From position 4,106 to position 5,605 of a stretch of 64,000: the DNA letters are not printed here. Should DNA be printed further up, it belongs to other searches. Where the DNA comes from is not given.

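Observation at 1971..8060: Seven-gene minus-strand cluster under a phase-variable promoter: DUF285 membrane zinc-ribbon protein, three secreted proteins and a voltage-gated Na+ channel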

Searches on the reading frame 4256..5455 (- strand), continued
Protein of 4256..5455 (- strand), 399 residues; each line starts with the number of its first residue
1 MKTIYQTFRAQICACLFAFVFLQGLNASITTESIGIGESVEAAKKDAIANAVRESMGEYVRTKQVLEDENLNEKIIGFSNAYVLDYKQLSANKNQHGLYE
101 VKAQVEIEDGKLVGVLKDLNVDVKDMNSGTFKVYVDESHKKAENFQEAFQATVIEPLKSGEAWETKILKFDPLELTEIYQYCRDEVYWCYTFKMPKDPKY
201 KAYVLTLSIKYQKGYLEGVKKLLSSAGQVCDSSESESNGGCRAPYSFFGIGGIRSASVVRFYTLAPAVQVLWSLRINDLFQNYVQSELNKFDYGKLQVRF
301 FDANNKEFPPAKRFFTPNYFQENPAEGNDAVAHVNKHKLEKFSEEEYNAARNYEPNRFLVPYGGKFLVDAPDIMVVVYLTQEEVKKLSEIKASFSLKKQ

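Call 86: search_protein_representatives(alignment_id=A1)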
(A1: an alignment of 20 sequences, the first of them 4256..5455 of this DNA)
Query: 20 sequences, 357 profile positions. Proteins with E-value up to 0.001 (for the whole library): 1066; up to 1e-10: 111; up to 1e-30: 15. The best 150 are listed.
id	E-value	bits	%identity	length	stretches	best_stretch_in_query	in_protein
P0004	8.3e-137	472.9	-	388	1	1-356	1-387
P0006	2.9e-128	444.8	-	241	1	1-232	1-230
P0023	5.2e-128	444.0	-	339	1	35-356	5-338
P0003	7.3e-126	436.9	-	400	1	2-355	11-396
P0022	2.4e-123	428.6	-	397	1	2-356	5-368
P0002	4.4e-118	411.3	-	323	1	2-271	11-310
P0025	1.4e-112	393.3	-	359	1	2-353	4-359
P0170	3.1e-92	326.3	-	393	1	1-355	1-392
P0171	3.5e-38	148.5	-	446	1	24-354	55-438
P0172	4.0e-34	135.2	-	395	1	9-353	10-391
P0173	8.5e-34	134.1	-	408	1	24-352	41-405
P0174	5.7e-33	131.4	-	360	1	12-353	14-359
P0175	6.1e-33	131.3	-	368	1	1-355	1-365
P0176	1.2e-32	130.3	-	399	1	11-352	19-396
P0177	3.3e-32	128.9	-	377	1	1-353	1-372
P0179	7.8e-28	114.5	-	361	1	3-354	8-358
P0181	1.4e-27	113.6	-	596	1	23-352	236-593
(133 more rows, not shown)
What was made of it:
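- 4256..5455 (-): g3: exported 399-aa protein with an LPP20/FlgT_N-like N-terminal domain. First gene of the conserved cassette. 1066 representatives with E <= 1e-3 in a full profile search (call 86).
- The g3 family has over 1000 representatives, far beyond the distribution seen for this cassette (call 86).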

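Call 87: list_cluster_members(proteins=[P0170, P0171, P0172, P0173, P0174, P0175, P0176, P0177, P0179, P0181])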
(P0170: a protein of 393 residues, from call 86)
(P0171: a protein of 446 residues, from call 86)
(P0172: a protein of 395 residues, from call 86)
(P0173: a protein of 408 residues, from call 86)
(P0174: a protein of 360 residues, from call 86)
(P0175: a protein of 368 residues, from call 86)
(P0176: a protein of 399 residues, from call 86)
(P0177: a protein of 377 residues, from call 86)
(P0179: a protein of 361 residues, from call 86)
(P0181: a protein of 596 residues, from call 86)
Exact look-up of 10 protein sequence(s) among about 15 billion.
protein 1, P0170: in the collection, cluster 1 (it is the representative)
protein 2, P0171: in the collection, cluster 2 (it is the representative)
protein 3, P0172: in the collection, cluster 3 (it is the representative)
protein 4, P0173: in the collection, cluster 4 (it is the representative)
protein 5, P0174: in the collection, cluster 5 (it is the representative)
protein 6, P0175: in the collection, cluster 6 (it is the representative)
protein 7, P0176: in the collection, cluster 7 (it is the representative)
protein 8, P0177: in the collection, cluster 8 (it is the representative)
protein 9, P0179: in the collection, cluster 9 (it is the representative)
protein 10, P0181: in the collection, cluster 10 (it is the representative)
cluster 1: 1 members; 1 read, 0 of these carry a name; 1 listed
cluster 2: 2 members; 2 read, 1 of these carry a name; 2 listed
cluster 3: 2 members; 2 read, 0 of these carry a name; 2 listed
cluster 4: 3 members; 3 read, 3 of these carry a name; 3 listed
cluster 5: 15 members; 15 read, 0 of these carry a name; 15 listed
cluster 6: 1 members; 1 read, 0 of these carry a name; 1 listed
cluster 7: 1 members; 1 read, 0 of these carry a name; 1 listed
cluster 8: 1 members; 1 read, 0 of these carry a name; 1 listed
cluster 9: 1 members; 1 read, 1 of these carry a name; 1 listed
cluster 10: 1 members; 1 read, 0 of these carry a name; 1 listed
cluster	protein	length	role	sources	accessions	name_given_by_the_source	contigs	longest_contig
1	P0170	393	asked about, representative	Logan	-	-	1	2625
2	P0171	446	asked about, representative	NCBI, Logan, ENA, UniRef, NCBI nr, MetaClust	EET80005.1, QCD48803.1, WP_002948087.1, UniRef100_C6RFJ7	hypothetical protein CSHOW_0863 [Campylobacter showae] | Flagellar assembly protein T N-terminal domain-containing protein n=1 Tax=Campylobacter ... | hypothetical protein [Campylobacter showae]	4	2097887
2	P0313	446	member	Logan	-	-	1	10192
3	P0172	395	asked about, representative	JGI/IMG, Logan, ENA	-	-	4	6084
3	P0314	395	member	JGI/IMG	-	-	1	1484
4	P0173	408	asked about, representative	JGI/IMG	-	hypothetical protein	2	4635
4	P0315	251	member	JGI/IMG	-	hypothetical protein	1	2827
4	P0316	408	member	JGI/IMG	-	hypothetical protein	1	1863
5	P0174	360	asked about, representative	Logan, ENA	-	-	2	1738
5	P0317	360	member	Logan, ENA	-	-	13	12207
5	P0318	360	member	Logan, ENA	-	-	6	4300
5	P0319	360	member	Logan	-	-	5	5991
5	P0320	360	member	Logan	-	-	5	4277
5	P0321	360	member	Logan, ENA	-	-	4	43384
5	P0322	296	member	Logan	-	-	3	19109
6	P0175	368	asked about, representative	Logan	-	-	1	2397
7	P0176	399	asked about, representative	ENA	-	-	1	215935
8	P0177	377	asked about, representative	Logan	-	-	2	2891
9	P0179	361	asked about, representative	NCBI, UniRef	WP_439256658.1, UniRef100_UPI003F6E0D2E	hypothetical protein [Lonepinella sp. BR2271] | hypothetical protein n=1 Tax=Lonepinella sp. BR2271 TaxID=3434550 RepID=UPI003F6E0D2E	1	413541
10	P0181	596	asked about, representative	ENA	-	-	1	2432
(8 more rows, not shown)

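Call 88: find_encoding_contigs(protein=P0171, flank=8000, max_places=2)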
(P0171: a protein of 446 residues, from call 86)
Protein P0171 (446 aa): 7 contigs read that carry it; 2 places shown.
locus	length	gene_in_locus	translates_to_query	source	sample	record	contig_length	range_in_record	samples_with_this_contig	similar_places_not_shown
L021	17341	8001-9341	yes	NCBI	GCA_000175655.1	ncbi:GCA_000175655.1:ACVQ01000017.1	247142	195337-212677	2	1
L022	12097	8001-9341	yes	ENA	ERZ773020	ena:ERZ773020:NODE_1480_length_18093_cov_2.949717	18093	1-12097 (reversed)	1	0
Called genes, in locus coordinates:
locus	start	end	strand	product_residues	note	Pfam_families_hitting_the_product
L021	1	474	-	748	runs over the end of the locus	PF00669:Flagellin_N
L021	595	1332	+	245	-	PF03883:H2O2_YaaD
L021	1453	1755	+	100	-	PF00216:Bac_DNA_binding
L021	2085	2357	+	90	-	-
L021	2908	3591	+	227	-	-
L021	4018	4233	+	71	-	-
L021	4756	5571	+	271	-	PF06067:DUF932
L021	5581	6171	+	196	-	PF05565:Sipho_Gp157 (weak)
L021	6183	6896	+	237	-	PF04098:Rad52_Rad22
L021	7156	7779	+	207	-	PF11726:YagK_YfjJ_C (weak)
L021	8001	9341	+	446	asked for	-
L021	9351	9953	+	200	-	-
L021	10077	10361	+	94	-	PF05015:HigB-like_toxin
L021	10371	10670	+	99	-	PF01381:HTH_3 (weak)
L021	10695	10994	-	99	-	PF00589:Phage_integrase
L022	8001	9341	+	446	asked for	-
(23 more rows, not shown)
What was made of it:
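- The g3-g4 pair in C. showae lies in an integrase/Rad52/HigBA element (call 88).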

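Call 94: search_protein_families(library=pfam, alignment_id=A5, max_evalue=0.01)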
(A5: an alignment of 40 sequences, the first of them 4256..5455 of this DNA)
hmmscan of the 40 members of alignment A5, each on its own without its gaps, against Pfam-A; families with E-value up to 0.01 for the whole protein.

A. member 1, window:4256-5455:- (399 aa): 0 families

B. families by the number of members that match (of 40 scanned): 5 families
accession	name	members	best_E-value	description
PF16548.10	FlgT_N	5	4.4e-06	Flagellar assembly protein T, N-terminal domain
PF12580.14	TPPII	2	0.00026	Tripeptidyl peptidase II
PF02169.21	LPP20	2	0.00026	LPP20 lipoprotein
PF21730.2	Vma22_CCDC115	1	0.0069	Vma22/CCDC115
PF20769.2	YPEB_N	1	0.0099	YpeB N-terminal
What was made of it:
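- Closest known: FlgT. Same: Distant g3 relatives hit Pfam FlgT_N (call 94).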

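Call 95: search_solved_structures(query=A5, max_evalue=1)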
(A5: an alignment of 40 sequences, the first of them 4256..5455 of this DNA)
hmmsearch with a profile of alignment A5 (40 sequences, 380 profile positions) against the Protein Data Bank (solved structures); distinct sequences matched with E-value up to 1: 0.
